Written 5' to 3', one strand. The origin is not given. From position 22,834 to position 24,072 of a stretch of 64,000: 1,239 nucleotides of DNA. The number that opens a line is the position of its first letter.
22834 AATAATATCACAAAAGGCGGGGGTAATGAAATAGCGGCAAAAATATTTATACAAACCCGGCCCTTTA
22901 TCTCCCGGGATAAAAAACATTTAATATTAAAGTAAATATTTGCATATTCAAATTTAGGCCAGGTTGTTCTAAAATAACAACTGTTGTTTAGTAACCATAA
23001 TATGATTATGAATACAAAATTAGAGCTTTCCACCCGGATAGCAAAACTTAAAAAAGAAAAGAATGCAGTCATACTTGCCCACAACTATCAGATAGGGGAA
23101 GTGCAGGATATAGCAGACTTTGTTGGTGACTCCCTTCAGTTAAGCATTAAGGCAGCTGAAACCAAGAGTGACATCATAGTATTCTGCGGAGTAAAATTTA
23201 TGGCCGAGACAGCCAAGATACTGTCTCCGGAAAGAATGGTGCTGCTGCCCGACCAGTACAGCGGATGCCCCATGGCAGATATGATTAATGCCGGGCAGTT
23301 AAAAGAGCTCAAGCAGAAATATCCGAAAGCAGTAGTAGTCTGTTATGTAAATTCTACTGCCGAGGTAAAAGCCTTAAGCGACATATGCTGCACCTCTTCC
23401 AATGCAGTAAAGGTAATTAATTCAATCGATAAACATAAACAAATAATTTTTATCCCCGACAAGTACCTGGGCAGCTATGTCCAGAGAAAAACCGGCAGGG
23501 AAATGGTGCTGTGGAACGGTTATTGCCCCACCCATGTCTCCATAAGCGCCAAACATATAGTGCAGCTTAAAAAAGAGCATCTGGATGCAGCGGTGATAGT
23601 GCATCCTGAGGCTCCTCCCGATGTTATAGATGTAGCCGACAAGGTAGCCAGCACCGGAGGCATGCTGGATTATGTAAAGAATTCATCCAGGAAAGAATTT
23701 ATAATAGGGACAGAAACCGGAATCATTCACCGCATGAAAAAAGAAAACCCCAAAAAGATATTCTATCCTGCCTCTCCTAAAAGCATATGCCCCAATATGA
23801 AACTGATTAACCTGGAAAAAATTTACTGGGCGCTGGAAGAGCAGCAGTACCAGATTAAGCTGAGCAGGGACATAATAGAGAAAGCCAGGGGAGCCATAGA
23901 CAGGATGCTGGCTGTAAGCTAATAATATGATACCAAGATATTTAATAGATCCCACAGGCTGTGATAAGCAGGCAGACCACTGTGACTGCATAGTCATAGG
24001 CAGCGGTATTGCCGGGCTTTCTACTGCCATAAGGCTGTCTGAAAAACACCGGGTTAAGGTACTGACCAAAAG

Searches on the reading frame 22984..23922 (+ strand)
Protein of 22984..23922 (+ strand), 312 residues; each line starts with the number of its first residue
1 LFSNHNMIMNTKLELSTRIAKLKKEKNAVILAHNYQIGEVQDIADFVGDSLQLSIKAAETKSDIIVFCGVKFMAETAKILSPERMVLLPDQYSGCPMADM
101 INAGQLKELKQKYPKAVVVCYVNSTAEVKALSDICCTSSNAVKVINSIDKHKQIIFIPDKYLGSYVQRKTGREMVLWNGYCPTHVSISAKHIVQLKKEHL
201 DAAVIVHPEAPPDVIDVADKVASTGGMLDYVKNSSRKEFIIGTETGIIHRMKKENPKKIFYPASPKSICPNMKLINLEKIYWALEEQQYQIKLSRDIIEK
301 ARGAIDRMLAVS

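Call 38: search_protein_families(library=pfam, proteins=[window:22984-23922:+], max_evalue=0.00001)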
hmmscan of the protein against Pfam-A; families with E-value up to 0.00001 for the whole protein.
window:22984-23922:+ (312 aa): 1 family
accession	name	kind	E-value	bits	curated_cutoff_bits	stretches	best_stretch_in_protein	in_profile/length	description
PF02445.21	NadA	-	1.1e-127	425.7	27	1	18-310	2-295/295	Quinolinate synthetase A protein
